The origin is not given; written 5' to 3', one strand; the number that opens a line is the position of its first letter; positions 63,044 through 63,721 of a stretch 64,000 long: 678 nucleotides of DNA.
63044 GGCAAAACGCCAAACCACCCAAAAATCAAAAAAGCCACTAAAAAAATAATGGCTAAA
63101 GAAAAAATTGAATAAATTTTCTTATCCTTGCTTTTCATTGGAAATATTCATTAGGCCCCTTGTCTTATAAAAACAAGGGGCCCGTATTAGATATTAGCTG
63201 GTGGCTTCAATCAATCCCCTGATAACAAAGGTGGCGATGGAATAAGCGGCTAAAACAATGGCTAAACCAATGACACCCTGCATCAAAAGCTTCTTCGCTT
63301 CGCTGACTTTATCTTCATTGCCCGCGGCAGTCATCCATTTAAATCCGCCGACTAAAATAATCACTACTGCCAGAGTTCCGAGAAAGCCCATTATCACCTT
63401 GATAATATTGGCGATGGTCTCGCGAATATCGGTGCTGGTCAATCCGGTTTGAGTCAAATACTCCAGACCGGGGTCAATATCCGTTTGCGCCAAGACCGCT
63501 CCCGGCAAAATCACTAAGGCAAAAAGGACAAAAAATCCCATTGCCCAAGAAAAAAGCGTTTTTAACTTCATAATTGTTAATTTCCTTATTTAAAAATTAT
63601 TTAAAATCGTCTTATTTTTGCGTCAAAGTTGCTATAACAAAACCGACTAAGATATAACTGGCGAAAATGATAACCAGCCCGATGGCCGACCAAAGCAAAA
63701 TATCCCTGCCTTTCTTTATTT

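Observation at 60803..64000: Tandem array of seven paralogous small secreted two-helix proteins with a conserved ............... loop: candidate TrbC/VirB2-type pilin locus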

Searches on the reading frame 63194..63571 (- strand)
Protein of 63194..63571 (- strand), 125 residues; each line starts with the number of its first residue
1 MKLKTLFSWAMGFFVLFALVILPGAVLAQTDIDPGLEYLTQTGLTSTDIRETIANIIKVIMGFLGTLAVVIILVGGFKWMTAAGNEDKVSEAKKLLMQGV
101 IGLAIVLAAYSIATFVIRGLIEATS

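Call 3: search_protein_families(library=pfam, proteins=[window:63194-63571:-], max_evalue=1)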
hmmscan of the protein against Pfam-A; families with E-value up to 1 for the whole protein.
window:63194-63571:- (125 aa): 5 families
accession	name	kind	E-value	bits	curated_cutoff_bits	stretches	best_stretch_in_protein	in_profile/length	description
PF18895.5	T4SS_pilin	-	3.2e-11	43.6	26.6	1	46-116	2-71/71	Type IV secretion system pilin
PF04956.18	TrbC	-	8.9e-06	26.3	27.9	1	8-115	10-97/98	TrbC/VIRB2 pilin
PF04893.22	Yip1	-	0.87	9.9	28.6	0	9-90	22-94/173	Yip1 domain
PF05987.18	DUF898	-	0.9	9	28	0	41-118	165-242/336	Bacterial protein of unknown function (DUF898)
PF09534.15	Trp_oprn_chp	-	0.95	9.7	29.6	1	65-121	5-66/180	Tryptophan-associated transmembrane protein (Trp_oprn_chp)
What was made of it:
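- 63194..63571 (-): Pilin paralog P2 (125 aa). It is the most conserved paralog and the most VirB2-like, and is the candidate major subunit. PF18895 43.6 bits and PF04956 26.3 bits (call 3).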

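Call 4: search_protein_families(library=ncbifam, proteins=[window:63194-63571:-], max_evalue=1)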
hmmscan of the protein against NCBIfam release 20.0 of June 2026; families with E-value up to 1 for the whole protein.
window:63194-63571:- (125 aa): 2 families
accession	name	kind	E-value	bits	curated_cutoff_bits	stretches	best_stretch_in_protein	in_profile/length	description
NF045849.1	ICE_MMCAP2_0565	equivalog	2.2e-09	36.8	40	1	47-117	7-77/80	Mbov_0395 family pilin-like conjugal transfer protein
NF047765.1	LIC_13387_fam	subfamily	0.001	18.8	33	1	6-109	2-106/131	LIC_13387 family protein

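Call 18: find_homologous_proteins(query=window:63197-63571:-, max_evalue=0.001)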
Query window:63197-63571:- (125 aa): 961 proteins with E <= 0.001 among 992 candidates; the best 120 are listed.
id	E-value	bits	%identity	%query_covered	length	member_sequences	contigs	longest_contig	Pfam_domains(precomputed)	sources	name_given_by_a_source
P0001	8.3e-70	250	100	100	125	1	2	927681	PF18895.6,PF04956.19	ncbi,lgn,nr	ncbi:MAG: pilin [Patescibacteria group bacterium]|nr:pilin [Patescibacteria group bacterium] MDD5490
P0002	8.7e-46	173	72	100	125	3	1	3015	PF18895.6,PF04956.19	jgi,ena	-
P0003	1.6e-44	169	70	100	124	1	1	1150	PF18895.6,PF04956.19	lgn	-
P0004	3.5e-44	167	66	98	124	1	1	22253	PF18895.6,PF04956.19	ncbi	-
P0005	7.7e-44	166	70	100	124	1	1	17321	PF18895.6,PF04956.19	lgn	-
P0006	2.3e-38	149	62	98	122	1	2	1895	PF18895.6,PF04956.19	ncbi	-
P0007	1.2e-34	137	60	98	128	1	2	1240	PF18895.6,PF04956.19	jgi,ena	-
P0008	1.1e-33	134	62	100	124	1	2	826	PF18895.6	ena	-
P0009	2.3e-33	133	63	82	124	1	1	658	PF18895.6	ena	-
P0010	2.7e-33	132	65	88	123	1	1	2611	PF18895.6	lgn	-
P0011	8.0e-33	131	62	95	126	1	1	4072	PF18895.6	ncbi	-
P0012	2.2e-32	129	66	82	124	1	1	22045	PF18895.6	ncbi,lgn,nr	ncbi:hypothetical protein HY933_04300 [Candidatus Falkowbacteria bacterium]|nr:hypothetical protein 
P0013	2.4e-32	129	58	100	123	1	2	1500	PF18895.6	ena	-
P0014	2.6e-32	129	58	100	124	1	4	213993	PF18895.6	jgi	jgi:Zn-dependent protease with chaperone function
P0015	3.1e-32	129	66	77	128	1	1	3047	PF18895.6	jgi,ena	-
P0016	4.2e-32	129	63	90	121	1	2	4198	PF18895.6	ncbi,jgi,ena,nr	ncbi:MAG TPA: hypothetical protein ENN28_00220 [Candidatus Uhrbacteria bacterium]|nr:hypothetical pr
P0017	5.0e-32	128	59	98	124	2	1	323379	PF18895.6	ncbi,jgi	ncbi:MAG: hypothetical protein WC310_01770 [Patescibacteria group bacterium]|jgi:hypothetical protei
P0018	5.1e-32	128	66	78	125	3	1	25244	PF18895.6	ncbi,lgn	-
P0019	8.2e-32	128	64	82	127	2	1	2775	PF18895.6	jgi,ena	-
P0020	3.8e-31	125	57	100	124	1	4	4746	PF18895.6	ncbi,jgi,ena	-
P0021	4.8e-31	125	61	90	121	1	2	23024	PF18895.6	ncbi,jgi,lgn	-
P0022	6.5e-31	125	52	99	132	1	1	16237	PF18895.6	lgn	-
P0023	8.5e-31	124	55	92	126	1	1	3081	PF18895.6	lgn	-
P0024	1.3e-30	124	59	82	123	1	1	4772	PF18895.6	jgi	jgi:hypothetical protein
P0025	1.4e-30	124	63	83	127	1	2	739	PF18895.6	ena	-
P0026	2.0e-30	123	66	72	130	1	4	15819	PF18895.6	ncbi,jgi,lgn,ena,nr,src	ncbi:MAG TPA: pilin [Patescibacteria group bacterium]|nr:pilin [Patescibacteria group bacterium]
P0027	2.0e-30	123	58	86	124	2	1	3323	PF18895.6,PF04956.19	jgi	jgi:hypothetical protein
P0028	3.0e-30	123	50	98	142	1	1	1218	PF18895.6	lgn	-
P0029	4.1e-30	122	70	74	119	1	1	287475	PF18895.6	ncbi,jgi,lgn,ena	ncbi:MAG: hypothetical protein WC480_01355 [Patescibacteria group bacterium]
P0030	4.2e-30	122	54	98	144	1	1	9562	PF18895.6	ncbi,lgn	-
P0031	7.4e-30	121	55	86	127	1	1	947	PF18895.6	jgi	jgi:hypothetical protein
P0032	8.4e-30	121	53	93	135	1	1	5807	PF18895.6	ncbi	-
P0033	9.7e-30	121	56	84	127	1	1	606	PF18895.6,PF04956.19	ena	-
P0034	1.0e-29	121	55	86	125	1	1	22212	PF18895.6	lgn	-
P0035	1.1e-29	121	60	88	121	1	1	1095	PF18895.6,PF04956.19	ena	-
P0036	1.2e-29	121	67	69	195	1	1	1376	PF18895.6,PF04956.19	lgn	-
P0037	1.4e-29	120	55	87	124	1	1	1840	PF18895.6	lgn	-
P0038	1.8e-29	120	56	89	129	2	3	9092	PF18895.6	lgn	-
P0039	2.4e-29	120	58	85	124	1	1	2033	PF18895.6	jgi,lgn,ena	-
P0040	2.5e-29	120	58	82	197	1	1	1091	PF18895.6,PF04956.19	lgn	-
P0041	2.6e-29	120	60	83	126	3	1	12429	PF18895.6,PF04956.19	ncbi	-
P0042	3.7e-29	119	54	89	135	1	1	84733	PF18895.6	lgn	-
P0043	5.1e-29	119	59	83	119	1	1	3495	PF18895.6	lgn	-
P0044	5.8e-29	118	66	66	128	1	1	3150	PF18895.6,PF04956.19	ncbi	-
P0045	6.2e-29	118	55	99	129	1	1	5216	PF18895.6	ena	-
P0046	6.2e-29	118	54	98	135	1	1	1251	PF18895.6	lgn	-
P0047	6.3e-29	118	57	85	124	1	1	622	PF18895.6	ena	-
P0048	6.9e-29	118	57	83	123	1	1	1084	PF18895.6,PF04956.19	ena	-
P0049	7.2e-29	118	58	88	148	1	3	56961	PF18895.6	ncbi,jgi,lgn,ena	ncbi:MAG TPA: pilin [Patescibacteria group bacterium]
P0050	7.9e-29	118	57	86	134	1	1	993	PF18895.6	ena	-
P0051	1.0e-28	118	54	98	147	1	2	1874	PF18895.6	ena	-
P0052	1.0e-28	118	59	73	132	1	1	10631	PF18895.6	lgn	-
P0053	1.0e-28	118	61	86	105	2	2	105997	PF18895.6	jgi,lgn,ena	-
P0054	1.1e-28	118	54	98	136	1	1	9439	PF18895.6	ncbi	-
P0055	1.1e-28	118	66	74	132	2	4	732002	PF18895.6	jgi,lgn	jgi:hypothetical protein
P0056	1.4e-28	117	53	99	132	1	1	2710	PF18895.6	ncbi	-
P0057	1.6e-28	117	54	89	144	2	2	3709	PF18895.6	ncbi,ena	-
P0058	1.7e-28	117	55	92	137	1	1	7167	PF18895.6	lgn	-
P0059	1.7e-28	117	55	99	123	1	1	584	PF18895.6,PF04956.19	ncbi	-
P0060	1.8e-28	117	64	78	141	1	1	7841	PF18895.6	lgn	-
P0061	2.2e-28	117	54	89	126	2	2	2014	PF18895.6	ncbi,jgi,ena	-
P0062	2.5e-28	116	56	89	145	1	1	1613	PF18895.6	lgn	-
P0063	2.8e-28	116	55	98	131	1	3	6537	PF18895.6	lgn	-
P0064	3.0e-28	116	53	100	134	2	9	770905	PF18895.6,PF04956.19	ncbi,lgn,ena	-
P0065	3.4e-28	116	58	90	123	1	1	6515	PF18895.6,PF04956.19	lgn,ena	-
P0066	3.5e-28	116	64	70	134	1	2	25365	PF18895.6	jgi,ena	-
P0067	3.5e-28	116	55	82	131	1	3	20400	PF18895.6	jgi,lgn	jgi:TRAP-type C4-dicarboxylate transport system permease small subunit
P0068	3.8e-28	116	66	70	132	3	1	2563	PF18895.6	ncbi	-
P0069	3.9e-28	116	55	85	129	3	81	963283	PF18895.6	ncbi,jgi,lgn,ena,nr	ncbi:hypothetical protein HOE31_00605 [bacterium]|jgi:hypothetical protein|nr:hypothetical protein [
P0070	4.0e-28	116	52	97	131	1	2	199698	PF18895.6,PF04956.19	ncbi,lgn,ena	-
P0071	4.4e-28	116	57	81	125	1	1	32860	PF18895.6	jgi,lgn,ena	-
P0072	4.5e-28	116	57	75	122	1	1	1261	PF18895.6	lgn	-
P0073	5.4e-28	115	62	76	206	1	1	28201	PF18895.6,PF04956.19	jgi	jgi:type IV secretory pathway VirB2 component (pilin)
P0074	5.6e-28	115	65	77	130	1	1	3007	PF18895.6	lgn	-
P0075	5.7e-28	115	58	87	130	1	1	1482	PF18895.6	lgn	-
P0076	6.1e-28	115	62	72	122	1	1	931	PF18895.6,PF04956.19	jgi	jgi:hypothetical protein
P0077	6.1e-28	115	59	80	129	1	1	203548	PF18895.6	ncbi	-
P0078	6.3e-28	115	66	70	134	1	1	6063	PF18895.6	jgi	-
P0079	6.3e-28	115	56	86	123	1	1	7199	PF18895.6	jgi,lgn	jgi:hypothetical protein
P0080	6.7e-28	115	64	77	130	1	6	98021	PF18895.6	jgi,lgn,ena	jgi:hypothetical protein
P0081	6.8e-28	115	53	99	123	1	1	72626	PF18895.6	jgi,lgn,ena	-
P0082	7.7e-28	115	64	78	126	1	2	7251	PF18895.6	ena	-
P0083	7.7e-28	115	58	87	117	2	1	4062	PF18895.6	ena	-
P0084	7.8e-28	115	65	74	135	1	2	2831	PF18895.6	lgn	-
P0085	7.9e-28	115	51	98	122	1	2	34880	PF18895.6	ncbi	-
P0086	8.0e-28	115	58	78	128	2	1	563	PF18895.6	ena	-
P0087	8.3e-28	115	58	91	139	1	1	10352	PF18895.6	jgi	-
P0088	8.9e-28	115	59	83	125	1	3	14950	PF18895.6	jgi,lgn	-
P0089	9.8e-28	114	52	98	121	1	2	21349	PF18895.6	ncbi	-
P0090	1.0e-27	114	57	74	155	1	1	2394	PF18895.6,PF04956.19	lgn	-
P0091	1.1e-27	114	62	82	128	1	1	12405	PF18895.6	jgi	jgi:amino acid transporter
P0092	1.2e-27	114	69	70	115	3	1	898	PF18895.6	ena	-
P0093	1.2e-27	114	57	80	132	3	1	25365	PF18895.6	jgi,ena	-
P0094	1.2e-27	114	63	71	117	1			PF18895.6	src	-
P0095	1.3e-27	114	61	78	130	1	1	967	PF18895.6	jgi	jgi:hypothetical protein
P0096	1.3e-27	114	55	88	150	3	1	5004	PF18895.6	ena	-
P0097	1.4e-27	114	63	65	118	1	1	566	PF18895.6,PF04956.19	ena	-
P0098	1.5e-27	114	53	88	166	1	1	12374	PF18895.6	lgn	-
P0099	1.6e-27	114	64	66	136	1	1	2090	PF18895.6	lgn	-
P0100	2.1e-27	113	57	98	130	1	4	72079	PF18895.6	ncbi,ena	-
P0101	2.1e-27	113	56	90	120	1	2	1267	PF18895.6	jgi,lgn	-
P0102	2.1e-27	113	58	89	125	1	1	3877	PF18895.6,PF04956.19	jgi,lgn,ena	-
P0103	2.2e-27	113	56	96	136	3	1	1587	PF18895.6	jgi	-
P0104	2.3e-27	113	51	90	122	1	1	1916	PF18895.6,PF04956.19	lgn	-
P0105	2.4e-27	113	57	74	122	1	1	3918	PF18895.6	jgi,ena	-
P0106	2.4e-27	113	49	98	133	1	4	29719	PF18895.6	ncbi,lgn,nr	ncbi:hypothetical protein KJ673_01050 [Patescibacteria group bacterium]|nr:hypothetical protein [Pat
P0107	2.7e-27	113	63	74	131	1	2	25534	PF18895.6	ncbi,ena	-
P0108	2.7e-27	113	64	73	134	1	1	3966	PF18895.6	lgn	-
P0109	2.7e-27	113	56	83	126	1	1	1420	PF18895.6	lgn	-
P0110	2.8e-27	113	62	72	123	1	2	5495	PF18895.6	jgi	jgi:hypothetical protein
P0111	3.1e-27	113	52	100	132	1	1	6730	PF18895.6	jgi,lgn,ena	-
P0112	3.2e-27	113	57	83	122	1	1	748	PF18895.6,PF04956.19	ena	-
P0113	3.2e-27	113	52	97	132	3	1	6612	PF18895.6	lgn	-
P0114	3.2e-27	113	54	86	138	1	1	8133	PF18895.6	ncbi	-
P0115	3.5e-27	113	55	90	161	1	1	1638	PF18895.6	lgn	-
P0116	3.6e-27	113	59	75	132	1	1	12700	PF18895.6,PF04956.19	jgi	-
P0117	3.7e-27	113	57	82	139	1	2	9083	PF18895.6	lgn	-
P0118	4.1e-27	112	59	90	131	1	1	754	PF18895.6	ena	-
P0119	4.1e-27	112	60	73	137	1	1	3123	PF18895.6,PF04956.19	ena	-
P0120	4.2e-27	112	58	90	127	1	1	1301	PF18895.6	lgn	-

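Call 23: search_solved_structures(query=A2, max_evalue=10, show_alignments=3)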
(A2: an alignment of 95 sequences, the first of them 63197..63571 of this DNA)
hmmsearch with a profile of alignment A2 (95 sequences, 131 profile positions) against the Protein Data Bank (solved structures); distinct sequences matched with E-value up to 10: 1.
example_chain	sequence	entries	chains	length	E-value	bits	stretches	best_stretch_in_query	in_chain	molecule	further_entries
9lp2_A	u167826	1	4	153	0.62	13.2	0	81-99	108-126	dAID23.4L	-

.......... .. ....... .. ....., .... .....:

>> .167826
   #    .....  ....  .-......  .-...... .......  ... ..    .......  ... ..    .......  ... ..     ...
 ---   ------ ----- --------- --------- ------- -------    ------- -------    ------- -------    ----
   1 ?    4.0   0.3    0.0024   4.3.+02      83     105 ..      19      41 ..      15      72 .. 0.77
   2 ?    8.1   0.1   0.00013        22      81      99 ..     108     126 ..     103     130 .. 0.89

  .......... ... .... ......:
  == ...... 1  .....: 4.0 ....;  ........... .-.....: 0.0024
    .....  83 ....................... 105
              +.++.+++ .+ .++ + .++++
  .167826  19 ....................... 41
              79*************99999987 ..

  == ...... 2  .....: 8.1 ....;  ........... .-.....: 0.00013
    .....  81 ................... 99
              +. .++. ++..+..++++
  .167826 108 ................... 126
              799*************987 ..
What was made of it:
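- On TrbC/VirB2 pilin (Pfam PF04956): The PDB profile search found nothing (call 23).
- Tried and rejected: A profile of the family against PDB chains found no relevant hit (call 23).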

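Call 24: find_encoding_contigs(protein=P0064, flank=10000, max_places=1)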
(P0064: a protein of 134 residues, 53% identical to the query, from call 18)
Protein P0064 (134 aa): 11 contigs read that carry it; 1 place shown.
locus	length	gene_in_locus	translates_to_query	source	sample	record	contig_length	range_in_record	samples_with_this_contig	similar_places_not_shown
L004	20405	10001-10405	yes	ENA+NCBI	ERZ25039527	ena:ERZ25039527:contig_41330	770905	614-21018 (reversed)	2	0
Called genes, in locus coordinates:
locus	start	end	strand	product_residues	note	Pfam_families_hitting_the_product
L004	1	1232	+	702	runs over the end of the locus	PF03477:ATP-cone, PF13597:NRDD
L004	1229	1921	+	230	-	PF13353:Fer4_12, PF04055:Radical_SAM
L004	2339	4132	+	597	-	PF07963:N_methyl (weak), PF13620:CarboxypepD_reg (faint)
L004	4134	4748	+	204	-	PF07963:N_methyl (weak)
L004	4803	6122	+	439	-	-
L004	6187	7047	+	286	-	PF00483:NTP_transferase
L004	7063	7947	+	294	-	PF01547:SBP_bac_1, PF13416:SBP_bac_8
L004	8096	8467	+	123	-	-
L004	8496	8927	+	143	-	PF18895:T4SS_pilin (weak)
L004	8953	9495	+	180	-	PF18895:T4SS_pilin (weak)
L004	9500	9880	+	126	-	PF18895:T4SS_pilin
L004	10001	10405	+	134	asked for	PF04956:TrbC (faint), PF18895:T4SS_pilin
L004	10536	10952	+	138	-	PF18895:T4SS_pilin (weak)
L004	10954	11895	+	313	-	PF18895:T4SS_pilin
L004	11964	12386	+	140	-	PF18895:T4SS_pilin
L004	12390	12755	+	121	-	PF18895:T4SS_pilin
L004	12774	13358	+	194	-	PF18895:T4SS_pilin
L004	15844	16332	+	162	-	PF18895:T4SS_pilin (weak)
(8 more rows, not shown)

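Call 25: find_encoding_contigs(protein=P0055, flank=10000, max_places=1)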
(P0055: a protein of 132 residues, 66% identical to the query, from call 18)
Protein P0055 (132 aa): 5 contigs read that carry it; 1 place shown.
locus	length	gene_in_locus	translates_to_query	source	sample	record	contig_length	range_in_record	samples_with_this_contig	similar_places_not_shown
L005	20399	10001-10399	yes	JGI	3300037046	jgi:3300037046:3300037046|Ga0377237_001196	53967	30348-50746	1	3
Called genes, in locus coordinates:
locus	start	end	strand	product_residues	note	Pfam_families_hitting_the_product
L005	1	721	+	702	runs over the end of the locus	PF03477:ATP-cone, PF13597:NRDD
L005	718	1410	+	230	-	PF13353:Fer4_12, PF04055:Radical_SAM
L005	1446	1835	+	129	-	-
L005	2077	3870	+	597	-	PF07963:N_methyl (weak), PF13620:CarboxypepD_reg (faint)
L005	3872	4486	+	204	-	-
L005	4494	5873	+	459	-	-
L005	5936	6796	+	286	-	PF00483:NTP_transferase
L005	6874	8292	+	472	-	PF01547:SBP_bac_1, PF13416:SBP_bac_8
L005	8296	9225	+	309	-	PF18895:T4SS_pilin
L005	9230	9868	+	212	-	PF18895:T4SS_pilin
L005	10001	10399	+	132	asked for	PF18895:T4SS_pilin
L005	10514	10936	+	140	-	PF18895:T4SS_pilin (weak)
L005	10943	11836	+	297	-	PF18895:T4SS_pilin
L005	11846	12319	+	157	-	PF18895:T4SS_pilin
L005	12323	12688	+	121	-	PF18895:T4SS_pilin (weak)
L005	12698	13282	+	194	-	PF18895:T4SS_pilin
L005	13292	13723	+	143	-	PF18895:T4SS_pilin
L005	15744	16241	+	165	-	PF18895:T4SS_pilin (weak)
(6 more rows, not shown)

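Call 26: find_encoding_contigs(protein=P0017, flank=10000, max_places=1)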
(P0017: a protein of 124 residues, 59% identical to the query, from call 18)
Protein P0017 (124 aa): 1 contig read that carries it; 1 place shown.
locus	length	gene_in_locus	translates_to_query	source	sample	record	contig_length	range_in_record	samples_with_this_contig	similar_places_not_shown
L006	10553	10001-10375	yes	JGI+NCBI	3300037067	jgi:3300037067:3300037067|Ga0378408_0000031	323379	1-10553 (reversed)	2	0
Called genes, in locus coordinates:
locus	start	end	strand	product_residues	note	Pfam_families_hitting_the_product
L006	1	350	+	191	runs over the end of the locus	PF00293:NUDIX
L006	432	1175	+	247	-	PF08269:dCache_2, PF17200:sCache_2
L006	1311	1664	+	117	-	-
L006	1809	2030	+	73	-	PF10967:DUF2769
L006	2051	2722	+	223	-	-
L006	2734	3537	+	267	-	PF00497:SBP_bac_3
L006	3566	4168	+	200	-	PF09335:VTT_dom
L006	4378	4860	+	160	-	PF12682:Flavodoxin_4, PF12724:Flavodoxin_5 (faint)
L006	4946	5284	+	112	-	-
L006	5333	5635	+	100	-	-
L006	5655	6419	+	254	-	PF08713:DNA_alkylation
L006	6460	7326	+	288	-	PF00483:NTP_transferase, PF12804:NTP_transf_3 (weak)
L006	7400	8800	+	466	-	PF01547:SBP_bac_1, PF13416:SBP_bac_8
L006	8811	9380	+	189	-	PF18895:T4SS_pilin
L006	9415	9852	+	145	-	PF04956:TrbC (faint), PF18895:T4SS_pilin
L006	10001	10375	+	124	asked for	PF18895:T4SS_pilin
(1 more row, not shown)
